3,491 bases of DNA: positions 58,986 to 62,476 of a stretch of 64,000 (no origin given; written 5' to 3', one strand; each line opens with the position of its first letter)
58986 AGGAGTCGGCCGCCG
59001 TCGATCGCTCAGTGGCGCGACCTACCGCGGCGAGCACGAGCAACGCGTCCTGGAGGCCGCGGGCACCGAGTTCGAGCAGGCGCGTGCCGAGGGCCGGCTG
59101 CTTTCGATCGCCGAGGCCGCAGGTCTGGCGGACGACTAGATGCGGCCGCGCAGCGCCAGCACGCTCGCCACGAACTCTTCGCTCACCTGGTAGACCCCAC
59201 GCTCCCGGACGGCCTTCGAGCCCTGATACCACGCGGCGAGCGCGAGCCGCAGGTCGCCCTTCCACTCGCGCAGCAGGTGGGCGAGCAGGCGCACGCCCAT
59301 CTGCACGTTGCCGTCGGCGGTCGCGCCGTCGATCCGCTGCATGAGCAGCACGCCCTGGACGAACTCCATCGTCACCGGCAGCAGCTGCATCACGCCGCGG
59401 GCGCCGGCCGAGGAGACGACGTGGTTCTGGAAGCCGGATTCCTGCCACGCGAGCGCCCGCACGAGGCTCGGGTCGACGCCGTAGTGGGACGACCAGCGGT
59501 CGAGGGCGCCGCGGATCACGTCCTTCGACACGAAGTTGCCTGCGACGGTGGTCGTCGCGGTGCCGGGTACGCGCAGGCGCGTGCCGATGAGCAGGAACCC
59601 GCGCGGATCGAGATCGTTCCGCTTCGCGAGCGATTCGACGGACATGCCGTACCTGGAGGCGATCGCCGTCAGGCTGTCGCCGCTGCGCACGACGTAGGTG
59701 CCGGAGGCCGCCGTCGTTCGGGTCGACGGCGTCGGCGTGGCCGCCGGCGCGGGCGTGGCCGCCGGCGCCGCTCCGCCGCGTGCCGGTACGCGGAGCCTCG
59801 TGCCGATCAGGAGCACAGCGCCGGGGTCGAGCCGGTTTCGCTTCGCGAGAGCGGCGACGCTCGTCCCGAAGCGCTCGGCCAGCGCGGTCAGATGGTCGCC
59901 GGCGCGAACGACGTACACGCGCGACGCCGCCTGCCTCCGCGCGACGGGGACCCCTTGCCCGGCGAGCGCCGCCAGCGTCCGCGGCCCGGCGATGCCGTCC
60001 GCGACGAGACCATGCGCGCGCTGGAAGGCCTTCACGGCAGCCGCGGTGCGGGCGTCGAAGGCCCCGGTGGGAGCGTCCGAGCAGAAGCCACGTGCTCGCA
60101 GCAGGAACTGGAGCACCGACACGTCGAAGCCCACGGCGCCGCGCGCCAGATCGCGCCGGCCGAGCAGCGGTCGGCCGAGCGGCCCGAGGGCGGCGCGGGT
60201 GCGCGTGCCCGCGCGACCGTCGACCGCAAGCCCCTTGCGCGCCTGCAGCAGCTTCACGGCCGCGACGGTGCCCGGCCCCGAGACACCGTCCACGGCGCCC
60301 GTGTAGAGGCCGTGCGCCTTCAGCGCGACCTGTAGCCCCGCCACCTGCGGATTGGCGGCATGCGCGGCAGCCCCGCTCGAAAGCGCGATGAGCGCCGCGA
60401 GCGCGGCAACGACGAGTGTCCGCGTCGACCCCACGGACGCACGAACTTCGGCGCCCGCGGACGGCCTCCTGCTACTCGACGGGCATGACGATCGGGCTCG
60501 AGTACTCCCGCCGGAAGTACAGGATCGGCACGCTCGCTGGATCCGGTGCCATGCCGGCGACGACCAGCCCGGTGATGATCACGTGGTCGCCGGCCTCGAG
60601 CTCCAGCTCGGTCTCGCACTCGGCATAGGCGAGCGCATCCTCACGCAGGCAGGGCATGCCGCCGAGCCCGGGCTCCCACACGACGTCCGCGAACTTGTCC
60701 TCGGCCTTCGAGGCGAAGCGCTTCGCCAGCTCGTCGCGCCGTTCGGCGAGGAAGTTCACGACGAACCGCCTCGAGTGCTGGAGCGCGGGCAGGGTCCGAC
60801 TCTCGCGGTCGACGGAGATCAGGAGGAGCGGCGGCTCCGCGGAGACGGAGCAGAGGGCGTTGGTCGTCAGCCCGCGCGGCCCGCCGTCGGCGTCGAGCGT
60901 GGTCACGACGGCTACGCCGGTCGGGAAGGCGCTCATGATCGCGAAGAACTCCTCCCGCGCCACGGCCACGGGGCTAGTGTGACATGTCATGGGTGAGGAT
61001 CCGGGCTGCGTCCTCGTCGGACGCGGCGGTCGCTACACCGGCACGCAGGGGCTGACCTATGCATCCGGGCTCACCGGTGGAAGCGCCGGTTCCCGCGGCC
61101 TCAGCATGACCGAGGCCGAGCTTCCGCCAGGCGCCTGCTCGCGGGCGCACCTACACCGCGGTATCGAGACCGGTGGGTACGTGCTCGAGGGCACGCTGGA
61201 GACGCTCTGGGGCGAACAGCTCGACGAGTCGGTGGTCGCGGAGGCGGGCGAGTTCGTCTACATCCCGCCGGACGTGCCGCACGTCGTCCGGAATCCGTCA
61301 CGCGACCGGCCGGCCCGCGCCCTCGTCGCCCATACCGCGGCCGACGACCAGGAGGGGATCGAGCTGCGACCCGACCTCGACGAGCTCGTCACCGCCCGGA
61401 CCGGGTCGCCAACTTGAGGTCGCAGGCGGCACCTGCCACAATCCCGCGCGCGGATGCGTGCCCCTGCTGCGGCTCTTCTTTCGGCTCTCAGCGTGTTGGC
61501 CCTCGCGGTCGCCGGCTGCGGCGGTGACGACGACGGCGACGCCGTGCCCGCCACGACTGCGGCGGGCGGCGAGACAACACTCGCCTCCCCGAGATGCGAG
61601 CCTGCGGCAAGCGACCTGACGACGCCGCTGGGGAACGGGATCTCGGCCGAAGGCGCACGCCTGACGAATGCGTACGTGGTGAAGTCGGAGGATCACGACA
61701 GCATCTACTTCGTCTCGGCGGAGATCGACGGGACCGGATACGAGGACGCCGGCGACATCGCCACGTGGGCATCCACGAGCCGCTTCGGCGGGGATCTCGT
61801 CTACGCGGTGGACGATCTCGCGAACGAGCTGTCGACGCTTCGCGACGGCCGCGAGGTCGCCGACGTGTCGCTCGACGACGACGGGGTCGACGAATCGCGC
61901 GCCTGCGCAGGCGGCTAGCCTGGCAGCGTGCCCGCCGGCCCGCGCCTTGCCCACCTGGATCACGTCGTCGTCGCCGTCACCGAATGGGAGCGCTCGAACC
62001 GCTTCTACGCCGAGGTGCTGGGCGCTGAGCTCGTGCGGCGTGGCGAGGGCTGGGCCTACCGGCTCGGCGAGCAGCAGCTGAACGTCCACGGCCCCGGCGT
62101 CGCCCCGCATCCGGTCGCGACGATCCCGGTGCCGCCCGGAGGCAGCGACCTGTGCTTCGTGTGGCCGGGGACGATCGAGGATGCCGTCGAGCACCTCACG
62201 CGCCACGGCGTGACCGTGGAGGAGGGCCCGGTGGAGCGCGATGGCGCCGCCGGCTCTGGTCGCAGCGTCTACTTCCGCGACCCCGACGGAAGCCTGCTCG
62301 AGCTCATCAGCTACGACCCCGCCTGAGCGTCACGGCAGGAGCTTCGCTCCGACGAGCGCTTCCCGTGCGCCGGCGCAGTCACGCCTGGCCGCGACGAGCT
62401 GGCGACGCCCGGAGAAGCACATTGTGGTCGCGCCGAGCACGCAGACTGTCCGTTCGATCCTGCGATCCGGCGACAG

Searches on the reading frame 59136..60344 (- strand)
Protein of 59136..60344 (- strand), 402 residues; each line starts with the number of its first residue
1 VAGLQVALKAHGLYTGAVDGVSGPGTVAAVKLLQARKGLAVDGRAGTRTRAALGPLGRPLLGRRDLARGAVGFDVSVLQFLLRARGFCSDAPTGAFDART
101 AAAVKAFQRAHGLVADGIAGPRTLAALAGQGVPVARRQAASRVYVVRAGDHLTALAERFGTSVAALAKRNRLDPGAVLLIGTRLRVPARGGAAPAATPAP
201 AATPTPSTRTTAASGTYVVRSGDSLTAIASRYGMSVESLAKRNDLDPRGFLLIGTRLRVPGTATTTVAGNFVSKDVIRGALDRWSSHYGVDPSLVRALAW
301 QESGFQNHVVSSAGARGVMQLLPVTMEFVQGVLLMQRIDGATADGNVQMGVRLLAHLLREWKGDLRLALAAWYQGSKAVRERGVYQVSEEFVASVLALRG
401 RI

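Call 12: search_protein_families(library=pfam, proteins=[window:59136-60344:-])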
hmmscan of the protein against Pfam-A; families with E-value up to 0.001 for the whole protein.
window:59136-60344:- (402 aa): 5 families
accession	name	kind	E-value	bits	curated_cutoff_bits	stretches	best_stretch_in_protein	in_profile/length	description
PF01471.23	PG_binding_1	-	3.6e-32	110.8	23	2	74-127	4-57/57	Putative peptidoglycan binding domain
PF01476.26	LysM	-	4.2e-25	87.9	20.9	2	217-260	1-43/43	LysM domain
PF01464.25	SLT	-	4.8e-18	65.3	21.3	1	283-383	5-105/117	Transglycosylase SLT domain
PF23473.1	LysM3_LYK4_5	-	6.2e-09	36.3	29.3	0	216-247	4-35/48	LYK4/5 LysM3 domain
PF09374.15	PG_binding_3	-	3.2e-05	24.5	24.6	0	103-148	2-50/76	Predicted Peptidoglycan domain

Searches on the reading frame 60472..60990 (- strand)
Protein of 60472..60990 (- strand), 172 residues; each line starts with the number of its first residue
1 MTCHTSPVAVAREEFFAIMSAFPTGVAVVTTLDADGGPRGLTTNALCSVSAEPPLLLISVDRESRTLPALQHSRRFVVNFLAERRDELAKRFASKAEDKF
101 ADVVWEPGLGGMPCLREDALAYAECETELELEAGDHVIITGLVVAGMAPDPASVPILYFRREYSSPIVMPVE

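Call 12: search_protein_families(library=pfam, proteins=[window:60472-60990:-])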
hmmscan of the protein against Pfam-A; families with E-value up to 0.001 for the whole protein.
window:60472-60990:- (172 aa): 1 family
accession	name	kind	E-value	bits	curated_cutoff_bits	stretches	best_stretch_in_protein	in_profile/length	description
PF01613.24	Flavin_Reduct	-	1.7e-42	145.5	27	1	19-164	1-150/153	Flavin reductase like domain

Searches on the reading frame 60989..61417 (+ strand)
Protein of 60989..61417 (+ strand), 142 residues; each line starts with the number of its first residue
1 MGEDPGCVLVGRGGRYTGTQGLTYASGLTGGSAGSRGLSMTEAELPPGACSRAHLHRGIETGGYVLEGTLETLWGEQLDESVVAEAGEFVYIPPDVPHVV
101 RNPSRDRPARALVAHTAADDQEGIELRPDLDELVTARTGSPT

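Call 12: search_protein_families(library=pfam, proteins=[window:60989-61417:+])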
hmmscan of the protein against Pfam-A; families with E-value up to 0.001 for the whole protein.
window:60989-61417:+ (142 aa): 2 families
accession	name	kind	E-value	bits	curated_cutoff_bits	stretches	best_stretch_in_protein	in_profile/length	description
PF07883.17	Cupin_2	-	1.1e-14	54.3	27.2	1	43-114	3-69/70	Cupin domain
PF00190.28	Cupin_1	-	2.4e-06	27.6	22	1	37-121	32-119/151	Cupin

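Call 58: find_encoding_contigs(protein=window:60989-61417:+, flank=10000, max_places=6)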
Protein window:60989-61417:+ (142 aa): 2 contigs read that carry it; 2 places shown.
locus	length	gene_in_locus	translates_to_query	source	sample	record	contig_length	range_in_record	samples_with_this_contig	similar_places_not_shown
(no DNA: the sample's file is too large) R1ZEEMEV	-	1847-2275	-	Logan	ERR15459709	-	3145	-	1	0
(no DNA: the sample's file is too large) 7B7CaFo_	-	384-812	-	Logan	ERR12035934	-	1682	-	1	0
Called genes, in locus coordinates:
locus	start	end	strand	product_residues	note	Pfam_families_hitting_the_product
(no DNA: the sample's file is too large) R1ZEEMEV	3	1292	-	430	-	?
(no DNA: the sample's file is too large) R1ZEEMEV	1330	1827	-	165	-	PF01613:Flavin_Reduct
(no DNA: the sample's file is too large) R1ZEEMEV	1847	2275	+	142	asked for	PF00190:Cupin_1 (weak), PF07883:Cupin_2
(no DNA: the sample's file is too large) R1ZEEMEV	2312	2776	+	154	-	-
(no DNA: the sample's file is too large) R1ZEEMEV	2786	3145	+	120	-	?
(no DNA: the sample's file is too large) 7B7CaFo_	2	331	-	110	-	?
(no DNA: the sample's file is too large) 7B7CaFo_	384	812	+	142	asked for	PF00190:Cupin_1 (weak), PF07883:Cupin_2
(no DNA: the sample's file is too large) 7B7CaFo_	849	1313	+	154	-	-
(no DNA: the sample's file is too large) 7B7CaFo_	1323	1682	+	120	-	?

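Call 60: find_homologous_proteins(query=window:60989-61417:+, max_evalue=1e-20)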
Query window:60989-61417:+ (142 aa): 200 proteins with E <= 1e-20 among 319 candidates; the best 120 are listed.
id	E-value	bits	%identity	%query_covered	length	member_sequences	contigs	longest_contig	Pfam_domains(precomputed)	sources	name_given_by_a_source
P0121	2.2e-88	312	100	100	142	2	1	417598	PF07883.18,PF00190.29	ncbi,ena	-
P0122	1.4e-73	264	89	94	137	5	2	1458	PF07883.18,PF00190.29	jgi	jgi:uncharacterized RmlC-like cupin family protein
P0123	1.7e-72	260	87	94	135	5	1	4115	PF07883.18,PF00190.29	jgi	jgi:uncharacterized RmlC-like cupin family protein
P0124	2.0e-71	257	87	94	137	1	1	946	PF07883.18,PF00190.29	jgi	jgi:uncharacterized RmlC-like cupin family protein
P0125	7.2e-71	255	86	94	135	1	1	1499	PF07883.18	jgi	jgi:uncharacterized RmlC-like cupin family protein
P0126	1.0e-68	248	87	91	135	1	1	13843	PF07883.18,PF00190.29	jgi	jgi:uncharacterized RmlC-like cupin family protein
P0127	1.1e-66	241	85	90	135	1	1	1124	PF07883.18,PF00190.29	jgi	jgi:uncharacterized RmlC-like cupin family protein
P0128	1.3e-63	231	80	94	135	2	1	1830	PF07883.18,PF00190.29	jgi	jgi:uncharacterized RmlC-like cupin family protein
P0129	5.3e-61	223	75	92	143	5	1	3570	PF07883.18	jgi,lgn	jgi:uncharacterized RmlC-like cupin family protein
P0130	7.5e-61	222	78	91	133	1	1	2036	PF07883.18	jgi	jgi:uncharacterized RmlC-like cupin family protein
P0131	1.2e-60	222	82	88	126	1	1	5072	PF07883.18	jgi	jgi:uncharacterized RmlC-like cupin family protein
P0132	1.7e-60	221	75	94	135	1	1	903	PF07883.18,PF00190.29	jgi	jgi:uncharacterized RmlC-like cupin family protein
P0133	2.1e-59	218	74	94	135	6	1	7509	PF07883.18,PF00190.29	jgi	jgi:uncharacterized RmlC-like cupin family protein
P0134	3.0e-58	214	78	89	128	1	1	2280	PF07883.18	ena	-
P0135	5.4e-53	197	71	94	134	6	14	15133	PF07883.18,PF00190.29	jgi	jgi:uncharacterized RmlC-like cupin family protein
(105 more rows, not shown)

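Call 61: find_encoding_contigs(protein=P0126, flank=10000, max_places=4)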
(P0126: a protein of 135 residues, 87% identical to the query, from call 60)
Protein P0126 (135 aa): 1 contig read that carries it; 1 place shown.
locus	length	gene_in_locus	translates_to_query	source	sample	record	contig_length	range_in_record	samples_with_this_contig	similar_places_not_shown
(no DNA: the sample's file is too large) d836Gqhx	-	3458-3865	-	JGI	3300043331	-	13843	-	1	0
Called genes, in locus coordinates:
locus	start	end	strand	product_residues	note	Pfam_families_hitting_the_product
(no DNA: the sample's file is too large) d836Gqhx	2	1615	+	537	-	?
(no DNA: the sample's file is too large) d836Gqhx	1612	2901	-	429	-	PF01471:PG_binding_1, PF01476:LysM, PF23473:LysM3_LYK4_5 (faint), PF01476:LysM, PF01464:SLT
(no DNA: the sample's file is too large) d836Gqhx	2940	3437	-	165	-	PF01613:Flavin_Reduct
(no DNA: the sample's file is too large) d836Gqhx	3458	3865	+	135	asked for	PF00190:Cupin_1 (faint), PF07883:Cupin_2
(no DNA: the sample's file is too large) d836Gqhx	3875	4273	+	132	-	PF00903:Glyoxalase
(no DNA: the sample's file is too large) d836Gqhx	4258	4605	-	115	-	-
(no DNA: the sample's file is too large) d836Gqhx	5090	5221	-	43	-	-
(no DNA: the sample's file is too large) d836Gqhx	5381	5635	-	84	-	-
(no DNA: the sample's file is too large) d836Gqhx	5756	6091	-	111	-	-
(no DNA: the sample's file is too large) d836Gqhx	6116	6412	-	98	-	-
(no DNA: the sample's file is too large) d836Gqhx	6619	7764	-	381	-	PF09594:GT87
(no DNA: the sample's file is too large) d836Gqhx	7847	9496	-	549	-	PF01807:Zn_ribbon_DnaG, PF08275:DNAG_N, PF01751:Toprim, PF13362:Toprim_3, PF13662:Toprim_4, PF13155:Toprim_2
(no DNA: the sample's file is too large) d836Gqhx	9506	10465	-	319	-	PF01966:HD, PF13286:HD_assoc (weak)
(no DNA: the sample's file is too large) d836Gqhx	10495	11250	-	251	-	PF00106:adh_short, PF08659:KR, PF13561:adh_short_C2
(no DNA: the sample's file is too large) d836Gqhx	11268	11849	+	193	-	PF00300:His_Phos_1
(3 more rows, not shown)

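Call 62: find_encoding_contigs(protein=P0135, flank=10000, max_places=6)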
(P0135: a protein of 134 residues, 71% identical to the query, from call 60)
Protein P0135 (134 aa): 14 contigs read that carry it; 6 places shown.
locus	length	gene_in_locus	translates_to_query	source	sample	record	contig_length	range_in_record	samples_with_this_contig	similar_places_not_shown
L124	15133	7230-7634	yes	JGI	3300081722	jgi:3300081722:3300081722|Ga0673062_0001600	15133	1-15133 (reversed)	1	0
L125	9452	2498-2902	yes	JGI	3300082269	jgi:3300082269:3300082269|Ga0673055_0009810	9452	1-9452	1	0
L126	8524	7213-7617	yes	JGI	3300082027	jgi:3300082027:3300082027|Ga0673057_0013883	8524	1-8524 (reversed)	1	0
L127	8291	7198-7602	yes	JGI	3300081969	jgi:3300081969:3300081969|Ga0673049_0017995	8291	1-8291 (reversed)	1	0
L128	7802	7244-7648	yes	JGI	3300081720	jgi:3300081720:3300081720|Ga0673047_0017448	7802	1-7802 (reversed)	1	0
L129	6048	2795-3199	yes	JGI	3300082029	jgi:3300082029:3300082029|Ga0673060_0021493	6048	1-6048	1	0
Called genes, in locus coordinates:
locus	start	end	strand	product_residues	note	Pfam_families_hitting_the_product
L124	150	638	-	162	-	PF00111:Fer2 (weak), PF01799:Fer2_2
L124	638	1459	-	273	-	PF00941:FAD_binding_5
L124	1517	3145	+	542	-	PF01266:DAO (weak), PF01593:Amino_oxidase, PF13450:NAD_binding_8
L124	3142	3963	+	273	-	PF01261:AP_endonuc_2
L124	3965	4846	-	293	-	PF00892:EamA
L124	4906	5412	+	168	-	PF01047:MarR (weak), PF12840:HTH_20, PF13404:HTH_AsnC-type, PF13412:HTH_24, PF01037:AsnC_trans_reg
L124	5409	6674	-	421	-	PF01471:PG_binding_1, PF01476:LysM, PF23473:LysM3_LYK4_5 (faint), PF01476:LysM, PF01464:SLT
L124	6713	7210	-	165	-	PF01613:Flavin_Reduct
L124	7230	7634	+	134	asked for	PF00190:Cupin_1, PF07883:Cupin_2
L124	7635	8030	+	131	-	PF00903:Glyoxalase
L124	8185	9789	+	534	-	PF01656:CbiA (faint), PF10609:ParA (faint), PF13614:AAA_31 (weak)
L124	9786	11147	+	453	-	PF04932:Wzy_C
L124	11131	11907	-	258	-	PF19567:CpsB_CapC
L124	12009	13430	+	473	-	PF02397:Bac_transf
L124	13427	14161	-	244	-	PF04203:Sortase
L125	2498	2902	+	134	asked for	PF00190:Cupin_1, PF07883:Cupin_2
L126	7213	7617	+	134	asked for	PF00190:Cupin_1, PF07883:Cupin_2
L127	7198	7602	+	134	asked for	PF00190:Cupin_1, PF07883:Cupin_2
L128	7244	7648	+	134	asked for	PF00190:Cupin_1, PF07883:Cupin_2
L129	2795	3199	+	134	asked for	PF00190:Cupin_1, PF07883:Cupin_2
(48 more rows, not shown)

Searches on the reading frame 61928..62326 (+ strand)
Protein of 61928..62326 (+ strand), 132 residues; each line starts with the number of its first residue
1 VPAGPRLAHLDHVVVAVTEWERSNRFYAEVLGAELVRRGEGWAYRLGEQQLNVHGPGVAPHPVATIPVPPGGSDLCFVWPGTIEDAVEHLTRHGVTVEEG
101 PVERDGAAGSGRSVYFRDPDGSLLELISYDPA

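Call 12: search_protein_families(library=pfam, proteins=[window:61928-62326:+])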
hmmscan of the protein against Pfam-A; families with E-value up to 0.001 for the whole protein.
window:61928-62326:+ (132 aa): 3 families
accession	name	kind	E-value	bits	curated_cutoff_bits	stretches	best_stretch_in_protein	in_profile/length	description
PF00903.31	Glyoxalase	-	4.3e-13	50.2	20.6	1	10-126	2-121/121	Glyoxalase/Bleomycin resistance protein/Dioxygenase superfamily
PF18029.7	Glyoxalase_6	-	1.1e-05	26.5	23.6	1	12-126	1-105/106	Glyoxalase-like domain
PF13468.12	Glyoxalase_3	-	0.00015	22.3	25.1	0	10-40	1-31/176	Glyoxalase-like domain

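Call 59: find_encoding_contigs(protein=window:61928-62326:+, flank=10000, max_places=6)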
Protein window:61928-62326:+ (132 aa): no gene with exactly this product is on record in the collection.
